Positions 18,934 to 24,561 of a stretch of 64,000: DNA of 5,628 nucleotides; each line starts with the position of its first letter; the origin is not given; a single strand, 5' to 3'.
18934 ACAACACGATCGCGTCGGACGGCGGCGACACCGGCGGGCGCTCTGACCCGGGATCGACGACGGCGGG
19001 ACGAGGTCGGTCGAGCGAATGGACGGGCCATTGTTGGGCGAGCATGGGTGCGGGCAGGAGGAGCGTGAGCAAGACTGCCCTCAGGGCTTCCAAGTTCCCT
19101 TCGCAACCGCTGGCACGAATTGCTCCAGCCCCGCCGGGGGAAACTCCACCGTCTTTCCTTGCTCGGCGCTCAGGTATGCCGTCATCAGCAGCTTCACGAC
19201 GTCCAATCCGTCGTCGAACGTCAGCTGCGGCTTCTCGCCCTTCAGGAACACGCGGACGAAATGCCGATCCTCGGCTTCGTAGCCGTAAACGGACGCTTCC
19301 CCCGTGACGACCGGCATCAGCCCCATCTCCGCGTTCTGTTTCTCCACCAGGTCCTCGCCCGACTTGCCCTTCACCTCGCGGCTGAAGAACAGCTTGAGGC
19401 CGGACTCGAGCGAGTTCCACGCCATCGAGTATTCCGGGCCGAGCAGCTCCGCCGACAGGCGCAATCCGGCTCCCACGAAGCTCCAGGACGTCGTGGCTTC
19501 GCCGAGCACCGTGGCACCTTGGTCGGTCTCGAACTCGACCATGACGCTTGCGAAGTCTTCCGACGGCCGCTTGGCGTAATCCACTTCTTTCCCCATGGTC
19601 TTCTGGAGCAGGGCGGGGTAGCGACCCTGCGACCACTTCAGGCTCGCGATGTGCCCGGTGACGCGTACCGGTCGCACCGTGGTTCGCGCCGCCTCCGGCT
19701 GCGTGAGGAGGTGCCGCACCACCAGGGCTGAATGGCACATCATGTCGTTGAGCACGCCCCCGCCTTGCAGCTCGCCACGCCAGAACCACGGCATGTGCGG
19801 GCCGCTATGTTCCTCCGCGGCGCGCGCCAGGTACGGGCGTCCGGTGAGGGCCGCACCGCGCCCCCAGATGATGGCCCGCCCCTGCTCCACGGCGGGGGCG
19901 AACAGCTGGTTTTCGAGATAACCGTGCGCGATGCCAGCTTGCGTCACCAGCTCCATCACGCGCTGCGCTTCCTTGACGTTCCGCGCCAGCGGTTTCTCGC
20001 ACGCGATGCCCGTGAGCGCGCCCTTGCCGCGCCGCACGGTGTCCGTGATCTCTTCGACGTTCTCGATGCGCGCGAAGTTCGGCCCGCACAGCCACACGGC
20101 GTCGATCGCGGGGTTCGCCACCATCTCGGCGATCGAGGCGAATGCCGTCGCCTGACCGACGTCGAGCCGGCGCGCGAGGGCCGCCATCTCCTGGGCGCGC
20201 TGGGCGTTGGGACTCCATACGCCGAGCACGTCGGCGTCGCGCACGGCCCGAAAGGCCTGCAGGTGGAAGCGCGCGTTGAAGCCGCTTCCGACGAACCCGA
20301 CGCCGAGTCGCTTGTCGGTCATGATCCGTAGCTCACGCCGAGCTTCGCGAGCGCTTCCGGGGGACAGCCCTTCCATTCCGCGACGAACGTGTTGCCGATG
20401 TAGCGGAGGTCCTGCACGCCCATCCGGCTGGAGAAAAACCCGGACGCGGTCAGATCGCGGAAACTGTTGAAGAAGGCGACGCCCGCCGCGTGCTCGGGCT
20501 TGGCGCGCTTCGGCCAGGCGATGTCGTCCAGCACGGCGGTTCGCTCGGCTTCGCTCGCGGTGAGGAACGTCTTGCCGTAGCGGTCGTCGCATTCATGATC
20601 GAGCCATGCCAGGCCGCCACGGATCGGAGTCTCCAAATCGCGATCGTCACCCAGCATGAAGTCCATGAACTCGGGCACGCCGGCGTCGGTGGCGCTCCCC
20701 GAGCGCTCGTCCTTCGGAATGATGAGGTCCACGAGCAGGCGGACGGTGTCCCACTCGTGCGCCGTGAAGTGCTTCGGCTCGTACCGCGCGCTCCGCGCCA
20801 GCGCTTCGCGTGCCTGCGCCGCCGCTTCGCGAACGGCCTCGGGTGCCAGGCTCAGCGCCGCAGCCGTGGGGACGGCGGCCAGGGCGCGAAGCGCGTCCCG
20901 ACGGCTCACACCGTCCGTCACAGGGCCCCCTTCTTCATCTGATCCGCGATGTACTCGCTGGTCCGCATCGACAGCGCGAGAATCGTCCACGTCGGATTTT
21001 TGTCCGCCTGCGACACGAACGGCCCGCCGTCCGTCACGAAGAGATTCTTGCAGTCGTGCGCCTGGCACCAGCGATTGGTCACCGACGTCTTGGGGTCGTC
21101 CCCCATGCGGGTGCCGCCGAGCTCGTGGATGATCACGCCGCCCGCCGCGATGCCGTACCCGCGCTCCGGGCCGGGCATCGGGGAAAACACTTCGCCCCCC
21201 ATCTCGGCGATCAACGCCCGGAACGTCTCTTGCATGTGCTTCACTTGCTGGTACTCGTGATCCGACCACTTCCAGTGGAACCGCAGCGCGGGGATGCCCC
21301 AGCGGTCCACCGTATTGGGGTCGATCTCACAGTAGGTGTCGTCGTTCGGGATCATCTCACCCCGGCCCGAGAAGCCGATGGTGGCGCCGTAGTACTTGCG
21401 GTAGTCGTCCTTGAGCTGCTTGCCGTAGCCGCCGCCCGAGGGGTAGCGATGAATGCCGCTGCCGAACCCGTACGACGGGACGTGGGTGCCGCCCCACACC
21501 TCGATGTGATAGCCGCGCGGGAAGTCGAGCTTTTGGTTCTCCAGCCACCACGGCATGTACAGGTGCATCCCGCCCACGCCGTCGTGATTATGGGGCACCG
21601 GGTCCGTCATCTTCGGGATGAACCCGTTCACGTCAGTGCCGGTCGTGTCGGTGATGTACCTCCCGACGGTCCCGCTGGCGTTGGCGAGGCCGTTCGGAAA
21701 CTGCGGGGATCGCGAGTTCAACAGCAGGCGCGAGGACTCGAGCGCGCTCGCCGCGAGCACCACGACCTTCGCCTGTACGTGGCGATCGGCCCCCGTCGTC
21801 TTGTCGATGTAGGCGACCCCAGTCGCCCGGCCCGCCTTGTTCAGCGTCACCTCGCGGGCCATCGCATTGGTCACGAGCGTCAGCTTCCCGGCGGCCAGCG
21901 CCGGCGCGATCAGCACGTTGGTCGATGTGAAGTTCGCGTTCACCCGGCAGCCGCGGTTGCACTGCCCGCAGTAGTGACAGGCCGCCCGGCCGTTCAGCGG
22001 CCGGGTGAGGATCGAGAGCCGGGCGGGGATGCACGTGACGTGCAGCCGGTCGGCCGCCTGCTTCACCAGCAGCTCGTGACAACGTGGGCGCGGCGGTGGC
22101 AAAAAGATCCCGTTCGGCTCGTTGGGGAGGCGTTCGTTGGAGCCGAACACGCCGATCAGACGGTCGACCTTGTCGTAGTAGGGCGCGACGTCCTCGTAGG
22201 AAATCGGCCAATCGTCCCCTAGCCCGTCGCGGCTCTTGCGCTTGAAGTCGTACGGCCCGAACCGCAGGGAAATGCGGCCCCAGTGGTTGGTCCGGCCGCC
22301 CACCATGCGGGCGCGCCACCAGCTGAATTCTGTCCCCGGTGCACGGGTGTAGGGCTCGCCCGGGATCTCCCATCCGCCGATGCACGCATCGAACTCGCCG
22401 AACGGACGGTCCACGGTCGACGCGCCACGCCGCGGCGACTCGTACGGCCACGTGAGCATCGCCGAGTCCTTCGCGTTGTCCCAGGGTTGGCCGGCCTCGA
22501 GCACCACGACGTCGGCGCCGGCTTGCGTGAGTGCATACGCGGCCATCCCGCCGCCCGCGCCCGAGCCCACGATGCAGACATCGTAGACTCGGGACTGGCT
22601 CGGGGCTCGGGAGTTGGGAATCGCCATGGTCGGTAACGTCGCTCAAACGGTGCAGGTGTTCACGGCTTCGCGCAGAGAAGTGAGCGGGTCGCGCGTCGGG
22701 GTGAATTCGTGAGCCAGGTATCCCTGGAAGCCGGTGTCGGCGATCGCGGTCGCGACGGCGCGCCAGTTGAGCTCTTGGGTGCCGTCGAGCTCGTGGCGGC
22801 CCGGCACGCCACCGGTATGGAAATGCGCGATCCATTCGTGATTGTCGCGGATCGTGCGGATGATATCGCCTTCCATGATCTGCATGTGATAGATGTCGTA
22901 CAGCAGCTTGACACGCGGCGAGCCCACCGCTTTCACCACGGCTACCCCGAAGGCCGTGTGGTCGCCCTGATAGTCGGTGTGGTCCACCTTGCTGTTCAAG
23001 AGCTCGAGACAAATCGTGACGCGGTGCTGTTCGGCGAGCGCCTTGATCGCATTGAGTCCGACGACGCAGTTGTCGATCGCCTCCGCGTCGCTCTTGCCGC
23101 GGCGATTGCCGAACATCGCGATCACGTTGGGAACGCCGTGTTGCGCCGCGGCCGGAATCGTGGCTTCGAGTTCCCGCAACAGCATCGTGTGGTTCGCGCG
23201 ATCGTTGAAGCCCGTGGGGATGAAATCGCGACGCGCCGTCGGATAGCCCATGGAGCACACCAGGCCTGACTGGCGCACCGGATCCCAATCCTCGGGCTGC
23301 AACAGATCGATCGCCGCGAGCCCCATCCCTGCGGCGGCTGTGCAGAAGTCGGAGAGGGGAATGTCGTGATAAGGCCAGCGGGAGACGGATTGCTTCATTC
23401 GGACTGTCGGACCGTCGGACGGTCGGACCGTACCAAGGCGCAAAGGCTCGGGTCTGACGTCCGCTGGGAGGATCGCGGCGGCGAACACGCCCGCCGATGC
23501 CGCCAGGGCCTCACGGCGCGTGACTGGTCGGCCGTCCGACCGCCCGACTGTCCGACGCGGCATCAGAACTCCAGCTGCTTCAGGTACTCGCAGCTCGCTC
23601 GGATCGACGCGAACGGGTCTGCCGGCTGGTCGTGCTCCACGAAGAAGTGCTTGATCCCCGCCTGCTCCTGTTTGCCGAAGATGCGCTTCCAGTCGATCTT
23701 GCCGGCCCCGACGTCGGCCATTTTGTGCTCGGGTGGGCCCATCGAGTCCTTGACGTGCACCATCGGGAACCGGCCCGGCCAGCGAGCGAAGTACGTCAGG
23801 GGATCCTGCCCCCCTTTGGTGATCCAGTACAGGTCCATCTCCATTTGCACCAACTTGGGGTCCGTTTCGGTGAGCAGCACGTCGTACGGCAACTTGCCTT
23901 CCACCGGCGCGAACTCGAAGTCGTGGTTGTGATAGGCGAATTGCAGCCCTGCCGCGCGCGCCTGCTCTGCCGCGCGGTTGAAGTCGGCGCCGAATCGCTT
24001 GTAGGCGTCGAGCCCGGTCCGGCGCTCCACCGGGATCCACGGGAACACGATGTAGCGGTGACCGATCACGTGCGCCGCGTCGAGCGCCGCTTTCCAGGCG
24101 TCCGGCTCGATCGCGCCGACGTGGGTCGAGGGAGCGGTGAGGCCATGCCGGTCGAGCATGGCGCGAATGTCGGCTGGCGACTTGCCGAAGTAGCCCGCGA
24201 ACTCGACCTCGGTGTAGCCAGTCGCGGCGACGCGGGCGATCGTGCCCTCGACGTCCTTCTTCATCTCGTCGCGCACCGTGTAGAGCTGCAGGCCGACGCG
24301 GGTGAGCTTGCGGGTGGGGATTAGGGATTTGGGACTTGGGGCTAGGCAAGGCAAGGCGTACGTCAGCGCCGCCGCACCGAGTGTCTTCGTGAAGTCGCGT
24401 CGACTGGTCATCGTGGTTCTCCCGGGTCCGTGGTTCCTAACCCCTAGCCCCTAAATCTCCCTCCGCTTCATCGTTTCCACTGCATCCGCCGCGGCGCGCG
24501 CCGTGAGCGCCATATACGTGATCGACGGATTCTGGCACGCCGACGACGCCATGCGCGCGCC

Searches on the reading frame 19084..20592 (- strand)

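Call 70: search_protein_families(library=pfam, proteins=[window:19084-20592:-], max_evalue=0.0001)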
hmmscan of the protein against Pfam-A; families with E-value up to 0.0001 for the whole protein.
window:19084-20592:- (503 aa): 3 families
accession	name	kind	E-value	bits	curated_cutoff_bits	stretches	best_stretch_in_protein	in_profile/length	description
PF01408.29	GFO_IDH_MocA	-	1.1e-16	62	24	1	97-220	2-113/120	Oxidoreductase family, NAD-binding Rossmann fold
PF22725.1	GFO_IDH_MocA_C3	-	3.4e-09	37.2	27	1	251-375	14-109/124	GFO/IDH/MocA C-terminal domain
PF02894.22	GFO_IDH_MocA_C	-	1.7e-06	28.4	22.9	1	271-483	32-217/218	Oxidoreductase family, C-terminal alpha/beta domain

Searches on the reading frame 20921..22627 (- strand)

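Call 70: search_protein_families(library=pfam, proteins=[window:20921-22627:-], max_evalue=0.0001)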
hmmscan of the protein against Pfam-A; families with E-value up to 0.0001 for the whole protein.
window:20921-22627:- (569 aa): 5 families
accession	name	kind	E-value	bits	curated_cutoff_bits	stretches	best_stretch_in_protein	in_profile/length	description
PF05199.19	GMC_oxred_C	-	2e-19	71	24.6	1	433-552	5-138/139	GMC oxidoreductase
PF00732.25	GMC_oxred_N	-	3.4e-15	56.9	23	1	207-305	104-200/218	GMC oxidoreductase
PF00890.30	FAD_binding_2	-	2.3e-09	37.4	20.4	1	16-48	1-33/414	FAD binding domain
PF01266.30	DAO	-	2.2e-07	31.2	27.9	1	16-53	1-40/353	FAD dependent oxidoreductase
PF13450.12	NAD_binding_8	-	7.9e-05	23.3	21.9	0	19-46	1-28/68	NAD(P)-binding Rossmann-like domain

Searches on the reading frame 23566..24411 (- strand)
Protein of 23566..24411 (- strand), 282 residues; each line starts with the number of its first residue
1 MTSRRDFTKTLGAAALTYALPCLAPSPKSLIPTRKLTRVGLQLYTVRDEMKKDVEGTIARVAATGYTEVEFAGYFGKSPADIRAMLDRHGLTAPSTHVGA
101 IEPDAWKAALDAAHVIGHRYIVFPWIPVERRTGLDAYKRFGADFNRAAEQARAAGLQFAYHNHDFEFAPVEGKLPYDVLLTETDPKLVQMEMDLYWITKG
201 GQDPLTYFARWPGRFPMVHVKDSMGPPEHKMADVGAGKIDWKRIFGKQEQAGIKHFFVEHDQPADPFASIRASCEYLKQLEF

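Call 44: search_protein_families(library=pfam, proteins=[window:23566-24411:-], max_evalue=0.001)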
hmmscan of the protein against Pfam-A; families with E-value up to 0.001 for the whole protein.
window:23566-24411:- (282 aa): 1 family
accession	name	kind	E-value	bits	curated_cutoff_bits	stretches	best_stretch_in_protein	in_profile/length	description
PF01261.30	AP_endonuc_2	-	3.6e-18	66.6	31.1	1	59-279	2-248/249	Xylose isomerase-like TIM barrel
